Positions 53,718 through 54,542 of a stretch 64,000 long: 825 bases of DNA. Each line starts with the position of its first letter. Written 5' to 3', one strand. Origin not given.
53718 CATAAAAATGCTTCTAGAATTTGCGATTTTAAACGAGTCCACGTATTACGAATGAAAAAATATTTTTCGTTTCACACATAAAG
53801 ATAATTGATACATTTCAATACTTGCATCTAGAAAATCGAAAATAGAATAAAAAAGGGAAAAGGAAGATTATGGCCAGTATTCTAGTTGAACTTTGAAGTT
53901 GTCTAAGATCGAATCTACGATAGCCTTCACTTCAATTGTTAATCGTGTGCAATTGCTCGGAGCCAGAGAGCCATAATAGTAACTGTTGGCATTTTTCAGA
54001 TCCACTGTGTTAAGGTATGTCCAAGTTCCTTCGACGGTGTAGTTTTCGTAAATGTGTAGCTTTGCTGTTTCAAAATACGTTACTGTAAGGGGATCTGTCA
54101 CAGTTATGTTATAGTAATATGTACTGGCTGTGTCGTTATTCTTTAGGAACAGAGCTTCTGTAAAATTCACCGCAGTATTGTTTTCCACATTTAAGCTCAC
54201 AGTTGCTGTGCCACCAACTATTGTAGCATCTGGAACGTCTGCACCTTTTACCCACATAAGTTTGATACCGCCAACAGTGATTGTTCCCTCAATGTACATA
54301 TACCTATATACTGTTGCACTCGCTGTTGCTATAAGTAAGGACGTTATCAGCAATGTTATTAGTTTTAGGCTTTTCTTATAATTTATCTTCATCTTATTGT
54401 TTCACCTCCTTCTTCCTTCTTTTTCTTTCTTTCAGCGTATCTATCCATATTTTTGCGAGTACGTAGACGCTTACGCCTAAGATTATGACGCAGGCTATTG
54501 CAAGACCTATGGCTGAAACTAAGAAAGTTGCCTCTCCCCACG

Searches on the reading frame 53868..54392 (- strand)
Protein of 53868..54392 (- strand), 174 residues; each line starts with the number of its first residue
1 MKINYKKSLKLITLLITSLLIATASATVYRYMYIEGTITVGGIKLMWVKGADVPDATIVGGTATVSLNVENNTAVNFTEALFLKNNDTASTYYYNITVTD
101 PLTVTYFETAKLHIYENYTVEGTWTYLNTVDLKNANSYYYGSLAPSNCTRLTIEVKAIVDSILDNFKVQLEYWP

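Call 14: search_protein_families(library=pfam, proteins=[window:53868-54392:-], max_evalue=0.01)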
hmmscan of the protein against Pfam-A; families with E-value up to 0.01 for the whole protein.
window:53868-54392:- (174 aa): 0 families

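Call 41: search_solved_structures(query=window:53868-54392:-, max_evalue=10)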
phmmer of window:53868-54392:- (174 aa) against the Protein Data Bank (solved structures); distinct sequences matched with E-value up to 10: 0.

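Call 42: search_protein_families(library=ncbifam, proteins=[window:53868-54392:-], max_evalue=1)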
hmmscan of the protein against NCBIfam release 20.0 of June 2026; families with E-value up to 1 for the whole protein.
window:53868-54392:- (174 aa): 0 families

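Call 43: find_homologous_proteins(query=window:53868-54392:-, max_evalue=0.001)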
Query window:53868-54392:- (174 aa): 164 proteins with E <= 0.001 among 374 candidates; the best 120 are listed.
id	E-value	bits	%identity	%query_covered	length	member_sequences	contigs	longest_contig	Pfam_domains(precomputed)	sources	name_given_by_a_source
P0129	2.0e-106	371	100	100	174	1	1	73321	-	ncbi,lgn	-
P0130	1.8e-80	287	78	100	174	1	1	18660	-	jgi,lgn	jgi:hypothetical protein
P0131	1.0e-79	284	78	100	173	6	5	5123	-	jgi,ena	jgi:hypothetical protein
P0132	4.2e-76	272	77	99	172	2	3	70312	-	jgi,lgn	jgi:hypothetical protein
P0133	1.3e-75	271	74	100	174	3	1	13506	-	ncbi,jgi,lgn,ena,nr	ncbi:hypothetical protein MUO83_05950 [Candidatus Bathyarchaeota archaeon]|jgi:hypothetical protein|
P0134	1.8e-75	270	74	100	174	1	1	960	-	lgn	-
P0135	4.0e-71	256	72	100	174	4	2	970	-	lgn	-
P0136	2.2e-62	228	66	99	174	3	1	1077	-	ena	-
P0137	2.0e-61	225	65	100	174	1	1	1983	-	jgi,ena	-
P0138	2.1e-61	225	61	99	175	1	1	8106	-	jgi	jgi:hypothetical protein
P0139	1.9e-60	222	64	100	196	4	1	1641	-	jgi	-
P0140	2.0e-60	221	66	100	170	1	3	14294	-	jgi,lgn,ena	-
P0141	3.4e-58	214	64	100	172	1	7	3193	-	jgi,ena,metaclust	jgi:hypothetical protein|metaclust:\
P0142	2.0e-57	212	64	100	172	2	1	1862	-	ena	-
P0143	2.9e-57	211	63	100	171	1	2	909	-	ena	-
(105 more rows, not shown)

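Call 54: predict_structure(alignment_id=A3)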
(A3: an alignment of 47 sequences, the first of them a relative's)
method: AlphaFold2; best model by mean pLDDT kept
length: 174 residues; sequences in the alignment: 47
mean_pLDDT: 88.5   pTM: 0.71
mean pLDDT of the five models: 88.5, 86.5, 84.6, 82.5, 82.5
residues with pLDDT >= 90: 117; 70-90: 38; 50-70: 19; < 50: 0
segments of 3 or more residues with pLDDT < 50: none
pLDDT, mean of each block of 10 residues (from residue 1): 67 77 65 82 89 92 94 95 93 97 96 85 88 97 93 96 95 94
secondary structure, 60 per line:
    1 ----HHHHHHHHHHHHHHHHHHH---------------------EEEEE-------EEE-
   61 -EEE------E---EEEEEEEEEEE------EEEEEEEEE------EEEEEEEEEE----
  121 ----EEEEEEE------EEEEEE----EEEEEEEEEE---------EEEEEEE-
elements in order: H5-23 E45-49 E57-59 E62-64 E75-85 E92-100 E107-116 E125-131 E138-143 E148-157 E167-173
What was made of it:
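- Tried and rejected: The AF2 model (pLDDT 88.5, call 54) best matches Pyrobaculum bundling pilus AbpA, Pyrodictium cannula CanA and the Sulfolobus thread subunit.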

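Call 56: fold_search(model_id=the predicted structure, library=pdb)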
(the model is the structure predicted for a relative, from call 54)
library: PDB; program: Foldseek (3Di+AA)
matches with E <= 10: 1589; with E <= 0.001: 4
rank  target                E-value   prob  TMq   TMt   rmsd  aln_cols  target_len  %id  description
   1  7ueg_A                3.7e-06  1.00  0.55  0.54   7.5       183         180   14  Cryo-EM of bundling pili from Pyrobaculum calidifontis (released 2022-06-29)
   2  9h8b_A0               8.2e-05  1.00  0.48  0.54   5.5       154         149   12  Ex vivo cannulae fiber structure of Pyrodictium abyssi (released 2024-12-18)
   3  9bab                  1.8e-04  1.00  0.46  0.52   7.8       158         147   11  Cryo-EM of Hyper2 tube, ~27 nm diameter (released 2025-04-09)
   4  7pnb_A                5.1e-04  1.00  0.45  0.43   6.8       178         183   16  Sulfolobus acidocaldarius 0406 filament. (released 2022-09-14)
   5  7uii                  1.1e-03  1.00  0.48  0.47   5.7       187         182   10  Cryo-EM of self-assembled cannula CanA (released 2023-04-12)
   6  2cdp_A                2.9e-03  0.96  0.27  0.32  10.8       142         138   15  Structure of a CBM6 in complex with neoagarohexaose (released 2006-02-08)
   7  9hdi_MODEL_1_A        3.3e-03  1.00  0.44  0.45   8.9       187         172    9  N-terminally truncated CanA from Pyrodictium abyssi - K1-CanA (released 2025-08-20)
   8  2cdo_C                5.6e-03  0.91  0.27  0.32  10.8       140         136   17  structure of agarase carbohydrate binding module in complex with neoagarohexaose (released 2006-02-16)
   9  2cdo_B                5.9e-03  0.92  0.28  0.33  11.0       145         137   14  structure of agarase carbohydrate binding module in complex with neoagarohexaose (released 2006-02-16)
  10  9pzi_G                6.6e-03  0.99  0.29  0.37   4.8        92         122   12  Crystal Structure of synthetic antibody COP-2 in complex with the C-terminal domain of Clostridium perfringens enterot (released 2025-08-20)
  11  2xbz_A                7.3e-03  0.99  0.30  0.37   8.7       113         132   12  Multiple oligomeric forms of the Pseudomonas aeruginosa RetS sensor domain modulate accessibility to the ligand-bindin (released 2010-06-30)
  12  1u5z                  7.3e-03  0.97  0.30  0.37  11.5       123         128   13  The Crystal structure of murine APRIL, pH 8.5 (released 2004-10-12)
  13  2cdp_C                1.0e-02  0.89  0.27  0.34   8.3       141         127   13  Structure of a CBM6 in complex with neoagarohexaose (released 2006-02-08)
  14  8u5b_B                1.1e-02  0.97  0.26  0.34   5.4        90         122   11  Cryo-EM structure of human claudin-4 complex with Clostridium perfringens enterotoxin C-terminal domain and sFab COP-1 (released 2023-09-27)
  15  4b60_B                1.1e-02  0.97  0.31  0.21   9.7       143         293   12  Structure of rFnBPA(189-505) in complex with fibrinogen gamma chain C- terminal peptide (released 2013-10-09)
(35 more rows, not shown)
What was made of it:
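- On Cohesin-dockerin surface assembly (cellulosome-like): The 174-aa candidate is pilus-like (call 56).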
